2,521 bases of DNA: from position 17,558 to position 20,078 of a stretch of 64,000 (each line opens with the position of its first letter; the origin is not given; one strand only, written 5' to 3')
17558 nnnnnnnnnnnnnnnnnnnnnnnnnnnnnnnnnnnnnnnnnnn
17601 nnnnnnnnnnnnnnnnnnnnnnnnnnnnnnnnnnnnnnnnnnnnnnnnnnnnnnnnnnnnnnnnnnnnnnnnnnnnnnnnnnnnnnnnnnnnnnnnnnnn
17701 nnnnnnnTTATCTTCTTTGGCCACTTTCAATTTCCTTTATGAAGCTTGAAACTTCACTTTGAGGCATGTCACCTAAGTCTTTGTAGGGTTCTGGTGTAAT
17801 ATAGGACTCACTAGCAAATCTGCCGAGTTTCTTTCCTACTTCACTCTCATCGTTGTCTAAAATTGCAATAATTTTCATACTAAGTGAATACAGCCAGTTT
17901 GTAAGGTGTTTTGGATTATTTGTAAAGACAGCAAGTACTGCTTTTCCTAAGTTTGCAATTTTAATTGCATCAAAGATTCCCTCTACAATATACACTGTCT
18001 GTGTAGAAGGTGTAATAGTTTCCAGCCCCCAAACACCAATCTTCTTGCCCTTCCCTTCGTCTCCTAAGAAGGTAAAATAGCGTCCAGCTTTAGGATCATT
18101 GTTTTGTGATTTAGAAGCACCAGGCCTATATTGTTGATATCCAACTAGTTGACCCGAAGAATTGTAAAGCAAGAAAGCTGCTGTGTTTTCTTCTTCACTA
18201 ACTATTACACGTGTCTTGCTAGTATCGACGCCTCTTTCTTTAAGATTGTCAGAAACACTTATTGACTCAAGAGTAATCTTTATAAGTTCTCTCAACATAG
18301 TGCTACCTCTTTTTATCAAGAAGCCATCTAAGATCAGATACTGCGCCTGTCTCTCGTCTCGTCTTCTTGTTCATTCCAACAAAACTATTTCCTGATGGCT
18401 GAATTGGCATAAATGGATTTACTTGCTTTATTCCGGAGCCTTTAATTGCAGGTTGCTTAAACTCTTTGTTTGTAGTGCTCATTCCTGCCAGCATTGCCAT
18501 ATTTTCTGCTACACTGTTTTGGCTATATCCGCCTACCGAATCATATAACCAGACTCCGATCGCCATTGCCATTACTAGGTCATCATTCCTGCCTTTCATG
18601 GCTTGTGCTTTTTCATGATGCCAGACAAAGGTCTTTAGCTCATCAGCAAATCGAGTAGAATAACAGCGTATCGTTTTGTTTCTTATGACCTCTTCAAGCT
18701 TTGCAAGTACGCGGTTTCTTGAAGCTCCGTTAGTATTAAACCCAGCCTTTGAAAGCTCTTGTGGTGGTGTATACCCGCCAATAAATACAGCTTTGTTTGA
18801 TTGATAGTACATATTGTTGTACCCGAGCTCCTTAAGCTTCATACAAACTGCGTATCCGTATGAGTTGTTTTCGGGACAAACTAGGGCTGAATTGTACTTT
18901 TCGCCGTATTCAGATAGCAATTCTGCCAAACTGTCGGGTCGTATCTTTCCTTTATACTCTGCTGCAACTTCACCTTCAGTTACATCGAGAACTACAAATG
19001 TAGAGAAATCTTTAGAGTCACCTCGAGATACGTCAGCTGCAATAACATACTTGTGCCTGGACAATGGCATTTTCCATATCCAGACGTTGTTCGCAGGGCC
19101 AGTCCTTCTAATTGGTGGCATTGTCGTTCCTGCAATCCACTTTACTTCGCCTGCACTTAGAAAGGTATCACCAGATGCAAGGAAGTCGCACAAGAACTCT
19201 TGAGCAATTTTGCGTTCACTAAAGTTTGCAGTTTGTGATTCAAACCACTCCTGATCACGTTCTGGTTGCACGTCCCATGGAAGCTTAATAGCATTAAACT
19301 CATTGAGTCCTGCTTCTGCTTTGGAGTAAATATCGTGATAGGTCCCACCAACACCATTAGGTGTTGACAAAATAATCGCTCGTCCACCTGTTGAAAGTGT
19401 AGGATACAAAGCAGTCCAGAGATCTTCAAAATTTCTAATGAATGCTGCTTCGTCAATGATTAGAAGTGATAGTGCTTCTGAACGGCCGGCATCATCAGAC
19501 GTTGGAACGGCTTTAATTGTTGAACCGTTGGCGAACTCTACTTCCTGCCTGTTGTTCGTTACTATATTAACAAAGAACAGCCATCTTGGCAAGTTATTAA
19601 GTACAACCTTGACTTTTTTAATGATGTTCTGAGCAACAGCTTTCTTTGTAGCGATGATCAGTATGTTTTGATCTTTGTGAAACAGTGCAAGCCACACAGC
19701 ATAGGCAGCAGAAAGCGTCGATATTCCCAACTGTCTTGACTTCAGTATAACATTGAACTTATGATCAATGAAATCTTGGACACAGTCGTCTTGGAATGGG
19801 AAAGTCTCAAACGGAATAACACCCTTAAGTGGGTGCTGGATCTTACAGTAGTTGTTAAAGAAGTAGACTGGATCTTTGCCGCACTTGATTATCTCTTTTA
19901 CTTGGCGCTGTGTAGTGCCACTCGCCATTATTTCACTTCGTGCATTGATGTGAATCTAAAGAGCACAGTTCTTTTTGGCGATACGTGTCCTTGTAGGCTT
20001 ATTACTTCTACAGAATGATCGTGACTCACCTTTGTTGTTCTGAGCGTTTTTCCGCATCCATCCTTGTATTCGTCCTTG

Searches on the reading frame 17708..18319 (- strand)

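Call 30: search_protein_families(library=phrogs, proteins=[window:17708-18319:-], max_evalue=0.001)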
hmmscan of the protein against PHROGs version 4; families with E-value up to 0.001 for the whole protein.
window:17708-18319:- (203 aa): 4 families
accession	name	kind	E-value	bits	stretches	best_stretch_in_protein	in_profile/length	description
phrog_849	-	DNA, RNA and nucleotide metabolism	2.1e-32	113.7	1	22-192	149-334/435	DNA primase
phrog_47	-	DNA, RNA and nucleotide metabolism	3.1e-12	46.8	1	73-197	204-333/947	DNA primase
phrog_14043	-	DNA, RNA and nucleotide metabolism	3.6e-07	31.4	1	23-101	6-77/92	DNA primase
phrog_239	-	DNA, RNA and nucleotide metabolism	0.00021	21.3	1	38-164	133-266/801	DNA primase/helicase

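Call 74: search_protein_families(library=pfam, proteins=[window:17708-18319:-], max_evalue=0.01)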
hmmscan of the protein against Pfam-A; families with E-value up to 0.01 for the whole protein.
window:17708-18319:- (203 aa): 1 family
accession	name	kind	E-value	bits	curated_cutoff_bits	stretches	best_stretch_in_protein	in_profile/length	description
PF13362.12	Toprim_3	-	0.0017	19.2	27.2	1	109-169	2-63/95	Toprim domain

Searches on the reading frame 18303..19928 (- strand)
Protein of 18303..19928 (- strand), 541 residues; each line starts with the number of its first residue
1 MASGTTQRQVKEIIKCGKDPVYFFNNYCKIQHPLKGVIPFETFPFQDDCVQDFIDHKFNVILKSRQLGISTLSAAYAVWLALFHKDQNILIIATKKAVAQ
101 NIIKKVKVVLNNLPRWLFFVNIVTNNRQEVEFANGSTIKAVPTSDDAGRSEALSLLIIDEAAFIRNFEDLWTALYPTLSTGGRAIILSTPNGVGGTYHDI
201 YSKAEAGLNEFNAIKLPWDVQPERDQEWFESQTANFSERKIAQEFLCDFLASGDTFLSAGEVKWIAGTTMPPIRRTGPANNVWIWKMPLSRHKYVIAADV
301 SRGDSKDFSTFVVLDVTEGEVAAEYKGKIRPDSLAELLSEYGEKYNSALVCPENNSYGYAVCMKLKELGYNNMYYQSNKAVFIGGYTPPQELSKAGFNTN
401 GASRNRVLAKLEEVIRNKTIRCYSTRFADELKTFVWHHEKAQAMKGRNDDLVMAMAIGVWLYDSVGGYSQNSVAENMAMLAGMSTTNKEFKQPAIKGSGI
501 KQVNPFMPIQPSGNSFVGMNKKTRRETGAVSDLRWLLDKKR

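Call 30: search_protein_families(library=phrogs, proteins=[window:18303-19928:-], max_evalue=0.001)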
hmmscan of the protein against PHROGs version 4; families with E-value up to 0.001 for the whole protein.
window:18303-19928:- (541 aa): 13 families
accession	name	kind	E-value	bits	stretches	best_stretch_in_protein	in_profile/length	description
phrog_2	-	head and packaging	1.1e-54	187.4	1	36-520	261-628/807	terminase large subunit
phrog_5989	-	head and packaging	1.9e-44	153.2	1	6-246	107-331/347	terminase large subunit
phrog_36964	-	head and packaging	2.6e-31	109.5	2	71-326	436-705/890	terminase large subunit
phrog_7579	-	head and packaging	1e-18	68.5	1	56-259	17-223/239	terminase large subunit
phrog_38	-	head and packaging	1.2e-16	61.6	1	15-477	268-717/760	terminase large subunit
phrog_9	-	head and packaging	1.2e-14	55.1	1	23-208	191-379/812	terminase large subunit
phrog_24361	-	head and packaging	2.3e-14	54.5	1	323-458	2-134/162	terminase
phrog_38407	-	unknown function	5.5e-13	49.6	1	280-457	168-343/370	-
phrog_26724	-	unknown function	1.5e-12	48.5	1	13-152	6-143/192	-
phrog_15503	-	unknown function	2e-07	31.7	1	43-166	72-197/245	-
phrog_675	-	head and packaging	4.9e-07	29.4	1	17-166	21-167/576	terminase large subunit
phrog_3746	-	head and packaging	6.3e-06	26.4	1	41-150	143-248/374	terminase large subunit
phrog_9315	-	head and packaging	0.00077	20.2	0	44-94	67-115/130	terminase large subunit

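Call 74: search_protein_families(library=pfam, proteins=[window:18303-19928:-], max_evalue=0.01)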
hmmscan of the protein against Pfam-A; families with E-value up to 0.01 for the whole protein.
window:18303-19928:- (541 aa): 4 families
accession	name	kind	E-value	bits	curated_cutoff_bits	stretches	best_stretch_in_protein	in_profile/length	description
PF03237.21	Terminase_6N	-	6.8e-15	55.7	22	1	61-256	2-207/215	Terminase large subunit, T4likevirus-type, N-terminal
PF03354.21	TerL_ATPase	-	0.00017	21.8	23.7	1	63-166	28-136/178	Terminase large subunit, ATPase domain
PF05127.21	NAT10_TcmA_helicase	-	0.00022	21.6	22.7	1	72-165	13-102/176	RNA cytidine acetyltransferase NAT10/TcmA, helicase domain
PF10875.13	DUF2670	-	0.0072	16.9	25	0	87-123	56-92/145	Protein of unknown function (DUF2670)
